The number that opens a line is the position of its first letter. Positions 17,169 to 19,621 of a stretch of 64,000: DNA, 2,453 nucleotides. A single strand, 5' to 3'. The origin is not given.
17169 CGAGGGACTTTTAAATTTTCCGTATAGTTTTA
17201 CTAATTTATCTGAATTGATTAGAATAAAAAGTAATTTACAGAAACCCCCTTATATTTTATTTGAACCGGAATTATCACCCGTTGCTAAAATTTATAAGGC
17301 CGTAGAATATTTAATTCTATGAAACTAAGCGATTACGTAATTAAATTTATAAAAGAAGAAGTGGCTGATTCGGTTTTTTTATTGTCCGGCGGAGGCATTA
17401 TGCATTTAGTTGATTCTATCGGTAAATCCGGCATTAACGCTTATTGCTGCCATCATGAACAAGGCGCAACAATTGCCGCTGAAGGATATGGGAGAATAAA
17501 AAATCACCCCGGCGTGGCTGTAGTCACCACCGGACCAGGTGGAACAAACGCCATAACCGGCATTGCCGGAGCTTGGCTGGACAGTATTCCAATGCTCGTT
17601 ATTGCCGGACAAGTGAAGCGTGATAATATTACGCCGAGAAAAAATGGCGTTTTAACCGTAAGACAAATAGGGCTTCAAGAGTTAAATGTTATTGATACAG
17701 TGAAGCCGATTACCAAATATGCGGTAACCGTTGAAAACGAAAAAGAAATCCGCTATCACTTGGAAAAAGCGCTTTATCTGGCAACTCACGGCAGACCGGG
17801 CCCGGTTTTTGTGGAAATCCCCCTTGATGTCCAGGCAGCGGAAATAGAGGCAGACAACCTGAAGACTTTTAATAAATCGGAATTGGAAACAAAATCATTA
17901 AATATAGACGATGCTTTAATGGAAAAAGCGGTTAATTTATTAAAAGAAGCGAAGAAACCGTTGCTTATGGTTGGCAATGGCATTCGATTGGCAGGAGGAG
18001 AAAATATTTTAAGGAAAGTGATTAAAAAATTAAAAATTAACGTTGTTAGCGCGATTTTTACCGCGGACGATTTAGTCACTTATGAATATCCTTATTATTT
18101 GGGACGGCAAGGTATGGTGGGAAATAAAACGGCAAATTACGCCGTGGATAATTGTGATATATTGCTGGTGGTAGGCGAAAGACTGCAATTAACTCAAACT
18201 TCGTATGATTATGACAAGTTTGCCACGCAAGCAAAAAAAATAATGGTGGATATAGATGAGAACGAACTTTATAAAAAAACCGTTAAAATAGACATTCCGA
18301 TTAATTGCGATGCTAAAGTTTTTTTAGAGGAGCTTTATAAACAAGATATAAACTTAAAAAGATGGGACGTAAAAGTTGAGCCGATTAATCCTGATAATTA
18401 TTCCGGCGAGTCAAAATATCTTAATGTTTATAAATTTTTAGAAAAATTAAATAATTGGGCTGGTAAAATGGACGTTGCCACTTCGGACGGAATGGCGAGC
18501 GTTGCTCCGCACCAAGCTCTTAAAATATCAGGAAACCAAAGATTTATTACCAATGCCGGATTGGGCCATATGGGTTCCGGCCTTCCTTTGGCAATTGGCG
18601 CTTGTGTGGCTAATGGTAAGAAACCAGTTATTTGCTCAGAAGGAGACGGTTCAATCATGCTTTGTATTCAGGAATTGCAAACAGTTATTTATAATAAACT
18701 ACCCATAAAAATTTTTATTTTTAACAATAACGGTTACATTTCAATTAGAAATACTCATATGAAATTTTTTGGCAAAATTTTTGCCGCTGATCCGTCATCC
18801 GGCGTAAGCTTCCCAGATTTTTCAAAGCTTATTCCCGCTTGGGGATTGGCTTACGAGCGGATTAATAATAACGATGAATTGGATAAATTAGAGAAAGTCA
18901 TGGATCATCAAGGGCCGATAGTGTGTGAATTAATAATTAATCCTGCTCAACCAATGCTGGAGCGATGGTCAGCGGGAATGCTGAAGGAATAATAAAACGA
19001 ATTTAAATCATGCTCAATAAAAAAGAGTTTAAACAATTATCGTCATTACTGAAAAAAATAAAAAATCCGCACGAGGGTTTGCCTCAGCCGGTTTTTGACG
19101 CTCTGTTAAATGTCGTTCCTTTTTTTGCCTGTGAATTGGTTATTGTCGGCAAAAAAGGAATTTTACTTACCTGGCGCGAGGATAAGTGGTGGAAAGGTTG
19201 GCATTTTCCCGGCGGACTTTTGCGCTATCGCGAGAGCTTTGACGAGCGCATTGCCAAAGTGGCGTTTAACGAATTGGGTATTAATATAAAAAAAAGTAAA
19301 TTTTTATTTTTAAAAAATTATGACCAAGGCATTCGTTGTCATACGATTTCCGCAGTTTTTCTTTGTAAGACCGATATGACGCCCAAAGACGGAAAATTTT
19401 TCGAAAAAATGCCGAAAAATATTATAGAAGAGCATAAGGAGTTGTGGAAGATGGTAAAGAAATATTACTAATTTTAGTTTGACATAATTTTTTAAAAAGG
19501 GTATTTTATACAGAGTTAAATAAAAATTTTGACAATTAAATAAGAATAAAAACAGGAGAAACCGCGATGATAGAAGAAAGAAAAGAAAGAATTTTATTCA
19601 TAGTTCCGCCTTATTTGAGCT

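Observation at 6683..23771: Nucleotide-sugar tailoring block with four radical-SAM enzymes does not match a pathway I can name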

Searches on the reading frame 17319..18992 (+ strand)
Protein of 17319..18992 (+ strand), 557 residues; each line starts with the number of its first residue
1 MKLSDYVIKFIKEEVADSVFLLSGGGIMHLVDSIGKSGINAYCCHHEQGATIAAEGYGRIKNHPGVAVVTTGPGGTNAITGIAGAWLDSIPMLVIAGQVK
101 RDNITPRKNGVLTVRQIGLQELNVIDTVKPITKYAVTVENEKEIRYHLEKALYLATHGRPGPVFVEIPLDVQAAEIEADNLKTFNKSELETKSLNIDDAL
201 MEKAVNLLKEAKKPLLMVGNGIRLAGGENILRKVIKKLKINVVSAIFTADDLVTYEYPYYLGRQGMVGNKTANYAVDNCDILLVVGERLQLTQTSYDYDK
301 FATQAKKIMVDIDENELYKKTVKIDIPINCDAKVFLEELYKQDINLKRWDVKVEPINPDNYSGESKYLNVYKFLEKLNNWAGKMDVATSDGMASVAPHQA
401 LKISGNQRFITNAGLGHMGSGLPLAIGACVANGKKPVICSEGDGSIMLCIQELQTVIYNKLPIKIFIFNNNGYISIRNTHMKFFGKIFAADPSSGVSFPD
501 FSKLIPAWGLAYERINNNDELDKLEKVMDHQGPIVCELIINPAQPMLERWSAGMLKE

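Call 4: search_protein_families(library=pfam, proteins=[window:17319-18992:+], max_evalue=0.01)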
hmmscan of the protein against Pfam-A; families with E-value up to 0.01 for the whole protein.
window:17319-18992:+ (557 aa): 4 families
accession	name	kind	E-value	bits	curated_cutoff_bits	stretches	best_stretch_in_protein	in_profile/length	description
PF02776.23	TPP_enzyme_N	-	1.4e-33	115.6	26.8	1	1-105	1-106/119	Thiamine pyrophosphate enzyme, N-terminal TPP binding domain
PF02775.26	TPP_enzyme_C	-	1.1e-32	113.4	21.9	1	391-537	3-150/151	Thiamine pyrophosphate enzyme, C-terminal TPP binding domain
PF00205.28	TPP_enzyme_M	-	3.9e-31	108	30.4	1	202-339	2-137/137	Thiamine pyrophosphate enzyme, central domain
PF02552.22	CO_dh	-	0.0013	18.9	21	1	201-259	25-83/168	CO dehydrogenase beta subunit/acetyl-CoA synthase epsilon subunit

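Call 6: search_protein_families(library=ncbifam, proteins=[window:17319-18992:+], max_evalue=0.001)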
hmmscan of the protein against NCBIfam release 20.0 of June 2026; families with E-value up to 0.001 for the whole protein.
window:17319-18992:+ (557 aa): 54 families (the best 25 are shown)
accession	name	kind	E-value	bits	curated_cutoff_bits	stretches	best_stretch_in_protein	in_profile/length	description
TIGR00118.1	acolac_lg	equivalog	1.6e-106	357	538.35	1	4-547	4-541/557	biosynthetic-type acetolactate synthase large subunit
NF006524.0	PRK08978.1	equivalog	1.5e-105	353.5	738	1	4-543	4-527/548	acetolactate synthase 2 catalytic subunit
NF004710.0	PRK06048.1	equivalog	3.2e-97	326.3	976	1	2-542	9-539/561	acetolactate synthase large subunit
NF004919.0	PRK06276.1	equivalog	8e-92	308.4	866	1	1-544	1-542/582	acetolactate synthase large subunit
NF005228.0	PRK06725.1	equivalog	4.6e-90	302.4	991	1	4-541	19-546/571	acetolactate synthase large subunit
NF005651.0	PRK07418.1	subfamily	1e-86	291.5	942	1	9-541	27-560/617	acetolactate synthase large subunit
NF006319.0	PRK08527.1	equivalog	6.8e-86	288.9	905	1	4-541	7-539/565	acetolactate synthase large subunit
NF006581.0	PRK09107.1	equivalog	6.9e-86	288.8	974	1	5-540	15-553/595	acetolactate synthase 3 large subunit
NF005824.0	PRK07710.1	equivalog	2.8e-85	286.8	976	1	5-541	21-549/573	acetolactate synthase large subunit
NF006016.1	PRK08155.1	equivalog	7e-85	285.5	870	1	5-543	7-535/554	acetolactate synthase large subunit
NF005584.0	PRK07282.1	equivalog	8.4e-85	285.4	970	1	4-542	13-542/566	acetolactate synthase large subunit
NF005058.0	PRK06466.1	equivalog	1.3e-81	274.8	951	1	4-531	7-537/574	acetolactate synthase 3 large subunit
NF005039.0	PRK06456.1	equivalog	3.5e-77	260.2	868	1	11-532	12-536/572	acetolactate synthase large subunit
NF005860.0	PRK07789.1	equivalog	2.3e-76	257.4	881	1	5-540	38-578/615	acetolactate synthase large subunit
NF005409.0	PRK06965.1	equivalog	3.7e-75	253.5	1035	1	5-522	25-541/587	acetolactate synthase 3 catalytic subunit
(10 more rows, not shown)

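Call 27: search_solved_structures(query=window:17319-18992:+, max_evalue=1e-20)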
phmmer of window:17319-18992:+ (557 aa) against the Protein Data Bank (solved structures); distinct sequences matched with E-value up to 1e-20: 112 (the best 60 are shown).
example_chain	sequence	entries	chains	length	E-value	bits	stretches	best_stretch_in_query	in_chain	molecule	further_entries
8rph_A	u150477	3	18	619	1.2e-104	354.2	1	10-545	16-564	Thiamine pyrophosphate-binding protein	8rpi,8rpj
5ahk_A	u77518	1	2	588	1.3e-74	255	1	1-545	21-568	ACETOLACTATE SYNTHASE II, LARGE SUBUNIT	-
7u25_A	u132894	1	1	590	1.2e-62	215.5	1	4-541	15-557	Acetolactate synthase, chloroplastic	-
7stq_A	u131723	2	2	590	1.2e-62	215.5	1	4-541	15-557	Acetolactate synthase, chloroplastic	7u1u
6u9h_A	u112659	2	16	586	1.8e-62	215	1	4-541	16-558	Acetolactate synthase, chloroplastic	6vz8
7tzz_A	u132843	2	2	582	1.8e-62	215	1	4-541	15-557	Acetolactate synthase, chloroplastic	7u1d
1ybh_A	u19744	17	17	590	1.8e-62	215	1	4-541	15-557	Acetolactate synthase, chloroplast | Acetolactate synthase | Acetolactate synthase, chloroplastic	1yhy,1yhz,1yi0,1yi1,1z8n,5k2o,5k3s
8et5_A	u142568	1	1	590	1.9e-62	214.9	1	4-541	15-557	Acetolactate synthase, chloroplastic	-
3e9y_A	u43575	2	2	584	3.9e-62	213.9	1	4-541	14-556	Acetolactate synthase, chloroplastic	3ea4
1jsc_A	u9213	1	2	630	3.6e-61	210.7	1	13-551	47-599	ACETOHYDROXY-ACID SYNTHASE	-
6u9d_A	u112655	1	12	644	3.9e-61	210.5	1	13-551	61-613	Acetolactate synthase catalytic subunit, mitochondrial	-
1n0h_A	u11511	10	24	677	4.7e-61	210.3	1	13-551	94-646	Acetolactate synthase | Acetolactate synthase, mitochondrial | Acetolactate synthase catalytic subunit, mitochondrial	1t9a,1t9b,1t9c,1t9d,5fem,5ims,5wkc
6lpi_A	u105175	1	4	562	1.1e-58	202.5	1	5-542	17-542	Acetolactate synthase isozyme 1 large subunit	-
6dek_A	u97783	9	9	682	1e-54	189.4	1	15-307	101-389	Acetolactate synthase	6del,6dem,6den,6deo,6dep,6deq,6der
7egv_A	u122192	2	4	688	1.1e-48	169.5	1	18-553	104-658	Acetolactate synthase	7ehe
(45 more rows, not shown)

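Call 59: search_solved_structures(query=window:17319-18992:+, max_evalue=1e-70, show_alignments=1)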
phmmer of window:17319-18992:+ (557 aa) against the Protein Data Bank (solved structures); distinct sequences matched with E-value up to 1e-70: 2.
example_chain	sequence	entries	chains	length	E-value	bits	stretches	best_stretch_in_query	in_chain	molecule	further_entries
8rph_A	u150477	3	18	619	1.2e-104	354.2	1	10-545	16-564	Thiamine pyrophosphate-binding protein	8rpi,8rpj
5ahk_A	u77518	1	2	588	1.3e-74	255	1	1-545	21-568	ACETOLACTATE SYNTHASE II, LARGE SUBUNIT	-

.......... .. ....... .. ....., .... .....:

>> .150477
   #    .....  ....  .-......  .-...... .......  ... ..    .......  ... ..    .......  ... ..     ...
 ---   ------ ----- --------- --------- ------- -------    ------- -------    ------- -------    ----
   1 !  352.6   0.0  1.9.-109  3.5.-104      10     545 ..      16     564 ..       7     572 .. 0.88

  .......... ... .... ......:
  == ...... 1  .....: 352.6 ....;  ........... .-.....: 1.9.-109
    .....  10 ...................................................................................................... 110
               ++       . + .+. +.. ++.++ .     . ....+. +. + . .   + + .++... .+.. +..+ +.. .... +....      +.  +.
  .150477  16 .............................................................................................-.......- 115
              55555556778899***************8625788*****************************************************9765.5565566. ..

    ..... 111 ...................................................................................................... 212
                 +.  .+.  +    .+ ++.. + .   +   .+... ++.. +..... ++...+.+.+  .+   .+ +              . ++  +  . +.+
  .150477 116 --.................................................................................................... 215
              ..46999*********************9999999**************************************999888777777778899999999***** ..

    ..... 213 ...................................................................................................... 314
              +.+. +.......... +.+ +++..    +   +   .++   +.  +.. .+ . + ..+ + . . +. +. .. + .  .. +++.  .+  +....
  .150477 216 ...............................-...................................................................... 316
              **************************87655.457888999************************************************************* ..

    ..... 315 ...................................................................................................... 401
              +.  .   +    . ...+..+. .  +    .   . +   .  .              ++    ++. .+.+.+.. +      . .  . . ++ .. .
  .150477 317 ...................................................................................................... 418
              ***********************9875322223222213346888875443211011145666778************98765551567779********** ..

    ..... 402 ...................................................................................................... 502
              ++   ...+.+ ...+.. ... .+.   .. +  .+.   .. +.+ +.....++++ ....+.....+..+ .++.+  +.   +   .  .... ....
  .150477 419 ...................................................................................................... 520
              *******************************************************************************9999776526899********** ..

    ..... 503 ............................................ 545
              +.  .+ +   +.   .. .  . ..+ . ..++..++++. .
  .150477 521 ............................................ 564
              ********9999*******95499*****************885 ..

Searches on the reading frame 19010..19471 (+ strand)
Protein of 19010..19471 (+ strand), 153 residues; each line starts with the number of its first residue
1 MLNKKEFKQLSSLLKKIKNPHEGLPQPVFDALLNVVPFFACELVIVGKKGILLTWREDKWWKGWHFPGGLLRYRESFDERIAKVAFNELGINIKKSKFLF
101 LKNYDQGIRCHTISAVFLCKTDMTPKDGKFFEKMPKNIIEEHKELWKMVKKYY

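Call 4: search_protein_families(library=pfam, proteins=[window:19010-19471:+], max_evalue=0.01)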
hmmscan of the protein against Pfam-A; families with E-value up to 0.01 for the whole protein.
window:19010-19471:+ (153 aa): 1 family
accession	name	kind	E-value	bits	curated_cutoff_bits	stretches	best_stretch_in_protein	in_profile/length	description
PF00293.34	NUDIX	-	7e-08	33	21.1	1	44-128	9-102/134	NUDIX domain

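Call 6: search_protein_families(library=ncbifam, proteins=[window:19010-19471:+], max_evalue=0.001)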
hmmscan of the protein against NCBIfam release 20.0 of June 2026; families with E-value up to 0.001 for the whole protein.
window:19010-19471:+ (153 aa): 0 families

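Call 57: search_solved_structures(query=A2, max_evalue=1)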
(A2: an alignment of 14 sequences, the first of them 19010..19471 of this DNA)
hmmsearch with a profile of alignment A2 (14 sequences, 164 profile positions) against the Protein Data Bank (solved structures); distinct sequences matched with E-value up to 1: 26.
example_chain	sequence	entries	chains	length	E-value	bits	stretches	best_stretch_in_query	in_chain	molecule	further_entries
2i8t_A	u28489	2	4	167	7.3e-09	38.5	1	21-94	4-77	GDP-mannose mannosyl hydrolase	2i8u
2gt4_A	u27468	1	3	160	7.4e-09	38.5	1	21-94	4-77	GDP-mannose mannosyl hydrolase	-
1rya_A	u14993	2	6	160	1e-08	38.1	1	21-93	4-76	GDP-mannose mannosyl hydrolase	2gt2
5wy6_E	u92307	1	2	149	2.9e-07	33.3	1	32-152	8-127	Nudix hydrolase 1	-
5gp0_E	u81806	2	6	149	7.2e-07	32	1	32-152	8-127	Nudix hydrolase 1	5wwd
6dby_A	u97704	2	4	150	7.4e-07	32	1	32-152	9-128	Nudix hydrolase 1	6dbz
6fl4_A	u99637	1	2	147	7.7e-07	32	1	32-152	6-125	Nudix hydrolase 1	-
4kyx_A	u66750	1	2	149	4.4e-06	29.5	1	34-154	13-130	ADP-ribose pyrophosphatase MutT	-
2yyh_A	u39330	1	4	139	0.00028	23.6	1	33-121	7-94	8-OXO-dGTPase domain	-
2fml_A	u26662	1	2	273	0.00053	22.7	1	45-126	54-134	MutT/nudix family protein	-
2qjt_B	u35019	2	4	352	0.0013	21.5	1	35-122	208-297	Nicotinamide-nucleotide adenylyltransferase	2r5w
7b64_A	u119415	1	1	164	0.0014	21.4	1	49-146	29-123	Nucleotide triphosphate diphosphatase NUDT15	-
7b66_A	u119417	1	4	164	0.0015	21.3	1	49-146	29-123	Nucleotide triphosphate diphosphatase NUDT15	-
5bon_A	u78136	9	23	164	0.0015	21.3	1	49-146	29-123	Probable 8-oxo-dGTP diphosphatase NUDT15 | Nucleotide triphosphate diphosphatase NUDT15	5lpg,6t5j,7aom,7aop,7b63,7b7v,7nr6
7b65_A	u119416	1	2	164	0.0015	21.3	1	49-146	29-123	Nucleotide triphosphate diphosphatase NUDT15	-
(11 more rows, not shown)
